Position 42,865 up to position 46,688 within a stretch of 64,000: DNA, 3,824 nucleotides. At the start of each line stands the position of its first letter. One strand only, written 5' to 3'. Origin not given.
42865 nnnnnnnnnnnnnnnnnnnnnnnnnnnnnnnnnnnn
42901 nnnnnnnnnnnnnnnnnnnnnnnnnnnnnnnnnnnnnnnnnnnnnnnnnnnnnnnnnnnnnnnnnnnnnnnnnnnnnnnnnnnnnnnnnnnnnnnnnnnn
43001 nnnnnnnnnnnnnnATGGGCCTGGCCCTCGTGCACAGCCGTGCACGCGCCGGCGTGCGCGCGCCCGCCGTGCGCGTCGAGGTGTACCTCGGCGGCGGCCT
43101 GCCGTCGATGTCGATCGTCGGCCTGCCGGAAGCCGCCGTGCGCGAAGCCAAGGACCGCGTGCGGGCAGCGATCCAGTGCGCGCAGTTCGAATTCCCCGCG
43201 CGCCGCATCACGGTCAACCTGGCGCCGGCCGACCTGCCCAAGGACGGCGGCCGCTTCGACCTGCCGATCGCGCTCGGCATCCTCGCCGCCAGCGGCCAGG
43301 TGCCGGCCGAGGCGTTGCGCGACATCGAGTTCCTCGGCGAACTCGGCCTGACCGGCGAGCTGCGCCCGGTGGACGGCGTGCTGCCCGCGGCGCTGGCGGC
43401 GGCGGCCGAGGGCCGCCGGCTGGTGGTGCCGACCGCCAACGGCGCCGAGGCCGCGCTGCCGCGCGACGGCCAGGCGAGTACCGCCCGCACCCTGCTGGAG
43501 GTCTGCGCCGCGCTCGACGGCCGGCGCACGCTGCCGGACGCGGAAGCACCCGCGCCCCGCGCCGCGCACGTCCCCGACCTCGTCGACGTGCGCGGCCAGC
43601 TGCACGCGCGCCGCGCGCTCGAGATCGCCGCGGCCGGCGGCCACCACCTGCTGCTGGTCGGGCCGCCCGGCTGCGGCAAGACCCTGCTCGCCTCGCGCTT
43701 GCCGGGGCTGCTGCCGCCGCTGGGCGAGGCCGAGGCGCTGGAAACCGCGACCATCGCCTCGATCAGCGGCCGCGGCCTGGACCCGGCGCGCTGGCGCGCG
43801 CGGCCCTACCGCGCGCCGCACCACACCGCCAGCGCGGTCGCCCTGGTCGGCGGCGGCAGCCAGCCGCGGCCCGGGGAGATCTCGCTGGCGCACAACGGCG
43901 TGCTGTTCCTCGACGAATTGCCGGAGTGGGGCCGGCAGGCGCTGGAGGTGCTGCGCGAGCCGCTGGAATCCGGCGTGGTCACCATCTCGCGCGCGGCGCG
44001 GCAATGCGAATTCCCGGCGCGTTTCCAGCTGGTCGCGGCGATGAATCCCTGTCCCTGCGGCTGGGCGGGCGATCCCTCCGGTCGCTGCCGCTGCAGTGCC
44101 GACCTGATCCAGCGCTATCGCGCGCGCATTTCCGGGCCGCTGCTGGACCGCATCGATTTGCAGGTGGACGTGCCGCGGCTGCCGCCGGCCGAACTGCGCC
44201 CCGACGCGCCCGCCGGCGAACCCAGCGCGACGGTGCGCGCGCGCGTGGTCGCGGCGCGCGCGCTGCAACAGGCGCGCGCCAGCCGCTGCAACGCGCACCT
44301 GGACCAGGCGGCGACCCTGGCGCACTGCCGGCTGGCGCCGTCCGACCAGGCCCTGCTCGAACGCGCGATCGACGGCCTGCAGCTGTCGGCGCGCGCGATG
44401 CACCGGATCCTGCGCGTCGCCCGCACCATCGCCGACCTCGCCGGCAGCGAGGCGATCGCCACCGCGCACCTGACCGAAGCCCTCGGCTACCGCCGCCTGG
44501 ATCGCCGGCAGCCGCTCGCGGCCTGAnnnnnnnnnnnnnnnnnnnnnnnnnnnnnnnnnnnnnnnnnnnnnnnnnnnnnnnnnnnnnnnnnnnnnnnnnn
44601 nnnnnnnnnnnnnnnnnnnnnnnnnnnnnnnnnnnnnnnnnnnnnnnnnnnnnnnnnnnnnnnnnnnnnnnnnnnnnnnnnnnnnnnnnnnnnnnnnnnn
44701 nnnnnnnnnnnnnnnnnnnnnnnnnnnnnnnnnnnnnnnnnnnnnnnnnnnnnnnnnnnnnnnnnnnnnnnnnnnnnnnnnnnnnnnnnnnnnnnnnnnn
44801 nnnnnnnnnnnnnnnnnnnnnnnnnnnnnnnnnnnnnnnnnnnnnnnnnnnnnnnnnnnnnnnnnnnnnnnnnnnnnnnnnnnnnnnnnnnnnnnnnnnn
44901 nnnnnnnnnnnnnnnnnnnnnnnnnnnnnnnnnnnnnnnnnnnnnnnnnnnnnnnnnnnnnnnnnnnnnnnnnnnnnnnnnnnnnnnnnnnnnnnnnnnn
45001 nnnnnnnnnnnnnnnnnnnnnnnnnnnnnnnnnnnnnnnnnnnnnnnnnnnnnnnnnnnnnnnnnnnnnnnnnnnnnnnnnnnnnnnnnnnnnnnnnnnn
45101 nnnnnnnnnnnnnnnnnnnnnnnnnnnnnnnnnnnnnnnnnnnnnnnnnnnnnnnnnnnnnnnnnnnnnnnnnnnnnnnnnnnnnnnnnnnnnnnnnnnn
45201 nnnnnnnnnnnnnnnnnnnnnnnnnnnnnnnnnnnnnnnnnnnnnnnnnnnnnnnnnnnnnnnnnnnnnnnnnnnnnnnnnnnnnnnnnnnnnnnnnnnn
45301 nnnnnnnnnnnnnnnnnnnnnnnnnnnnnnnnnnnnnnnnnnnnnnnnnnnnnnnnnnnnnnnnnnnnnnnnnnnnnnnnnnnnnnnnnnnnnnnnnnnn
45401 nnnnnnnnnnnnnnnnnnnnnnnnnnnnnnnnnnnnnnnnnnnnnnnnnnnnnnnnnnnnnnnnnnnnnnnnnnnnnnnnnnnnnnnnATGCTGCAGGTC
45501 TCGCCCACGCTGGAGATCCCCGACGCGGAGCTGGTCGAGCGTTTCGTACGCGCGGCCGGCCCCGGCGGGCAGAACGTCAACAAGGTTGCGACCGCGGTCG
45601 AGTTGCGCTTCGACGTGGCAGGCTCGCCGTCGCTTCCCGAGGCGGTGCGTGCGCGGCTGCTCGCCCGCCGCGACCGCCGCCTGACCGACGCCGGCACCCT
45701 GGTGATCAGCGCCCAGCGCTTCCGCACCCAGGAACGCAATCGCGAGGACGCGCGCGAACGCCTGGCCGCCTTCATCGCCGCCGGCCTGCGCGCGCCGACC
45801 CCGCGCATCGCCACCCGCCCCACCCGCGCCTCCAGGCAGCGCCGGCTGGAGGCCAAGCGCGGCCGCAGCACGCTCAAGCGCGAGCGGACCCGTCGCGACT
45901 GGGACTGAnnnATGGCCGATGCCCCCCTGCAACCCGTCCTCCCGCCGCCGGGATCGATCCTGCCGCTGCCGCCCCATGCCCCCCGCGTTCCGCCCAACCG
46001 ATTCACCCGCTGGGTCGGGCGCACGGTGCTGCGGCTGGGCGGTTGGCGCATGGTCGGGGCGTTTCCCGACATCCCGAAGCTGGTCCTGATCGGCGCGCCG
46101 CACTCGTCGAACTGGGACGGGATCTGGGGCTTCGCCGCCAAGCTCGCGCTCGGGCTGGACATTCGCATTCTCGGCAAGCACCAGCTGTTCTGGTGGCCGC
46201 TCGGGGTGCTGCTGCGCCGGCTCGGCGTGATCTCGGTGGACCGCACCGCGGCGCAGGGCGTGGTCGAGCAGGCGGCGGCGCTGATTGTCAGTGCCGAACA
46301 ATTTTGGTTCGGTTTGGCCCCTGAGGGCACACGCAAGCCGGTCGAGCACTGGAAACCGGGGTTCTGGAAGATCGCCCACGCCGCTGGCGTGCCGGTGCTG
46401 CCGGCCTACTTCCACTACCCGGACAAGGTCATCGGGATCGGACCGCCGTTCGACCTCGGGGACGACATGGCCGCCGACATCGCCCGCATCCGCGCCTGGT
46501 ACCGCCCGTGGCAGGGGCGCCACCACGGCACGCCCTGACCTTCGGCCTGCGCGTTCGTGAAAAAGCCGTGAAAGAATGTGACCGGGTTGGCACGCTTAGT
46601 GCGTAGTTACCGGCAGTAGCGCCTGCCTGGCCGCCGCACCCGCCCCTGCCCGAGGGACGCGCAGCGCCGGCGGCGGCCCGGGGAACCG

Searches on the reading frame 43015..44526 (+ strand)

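Call 66: search_protein_families(library=pfam, proteins=[window:43015-44526:+], max_evalue=0.0001)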
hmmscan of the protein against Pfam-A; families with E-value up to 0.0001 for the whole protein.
window:43015-44526:+ (503 aa): 5 families
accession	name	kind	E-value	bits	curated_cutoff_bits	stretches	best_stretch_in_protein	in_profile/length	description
PF01078.27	Mg_chelatase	-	2.7e-96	321.3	20.3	1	188-393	1-206/207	Magnesium chelatase, subunit ChlI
PF13541.12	ChlI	-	7.1e-45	152.3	27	1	21-142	1-121/121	Subunit ChlI of Mg-chelatase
PF13335.12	Mg_chelatase_C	-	1.2e-30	106.3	26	1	401-493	1-94/94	Magnesium chelatase, subunit ChlI C-terminal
PF07728.20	AAA_5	-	6.4e-09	36.4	22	1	211-347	1-125/139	AAA domain (dynein-related subfamily)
PF00493.29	MCM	-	1.6e-08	34.4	23.3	1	286-350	114-178/224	MCM P-loop domain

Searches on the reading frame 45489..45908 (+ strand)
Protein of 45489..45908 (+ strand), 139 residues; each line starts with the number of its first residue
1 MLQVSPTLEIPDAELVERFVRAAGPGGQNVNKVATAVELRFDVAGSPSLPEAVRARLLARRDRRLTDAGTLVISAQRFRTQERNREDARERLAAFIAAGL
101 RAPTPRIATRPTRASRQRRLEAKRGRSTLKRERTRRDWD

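Call 66: search_protein_families(library=pfam, proteins=[window:45489-45908:+], max_evalue=0.0001)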
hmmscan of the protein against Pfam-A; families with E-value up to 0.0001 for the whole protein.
window:45489-45908:+ (139 aa): 1 family
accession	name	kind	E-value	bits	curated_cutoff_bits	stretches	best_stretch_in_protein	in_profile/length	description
PF00472.26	RF-1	-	6.4e-20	71.7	35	1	8-132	5-115/116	RF-1 domain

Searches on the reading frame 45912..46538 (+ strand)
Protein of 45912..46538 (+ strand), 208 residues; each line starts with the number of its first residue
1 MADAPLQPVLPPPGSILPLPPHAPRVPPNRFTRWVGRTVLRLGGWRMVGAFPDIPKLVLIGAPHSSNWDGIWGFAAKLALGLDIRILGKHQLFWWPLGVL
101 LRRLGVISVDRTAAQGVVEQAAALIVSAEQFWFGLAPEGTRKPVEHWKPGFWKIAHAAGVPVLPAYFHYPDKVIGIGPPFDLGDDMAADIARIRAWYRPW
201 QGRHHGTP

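Call 66: search_protein_families(library=pfam, proteins=[window:45912-46538:+], max_evalue=0.0001)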
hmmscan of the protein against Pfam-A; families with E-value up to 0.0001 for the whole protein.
window:45912-46538:+ (208 aa): 1 family
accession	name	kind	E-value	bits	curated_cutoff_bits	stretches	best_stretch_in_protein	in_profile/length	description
PF01553.26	Acyltransferase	-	3.3e-11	43.5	23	1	60-167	18-131/132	Acyltransferase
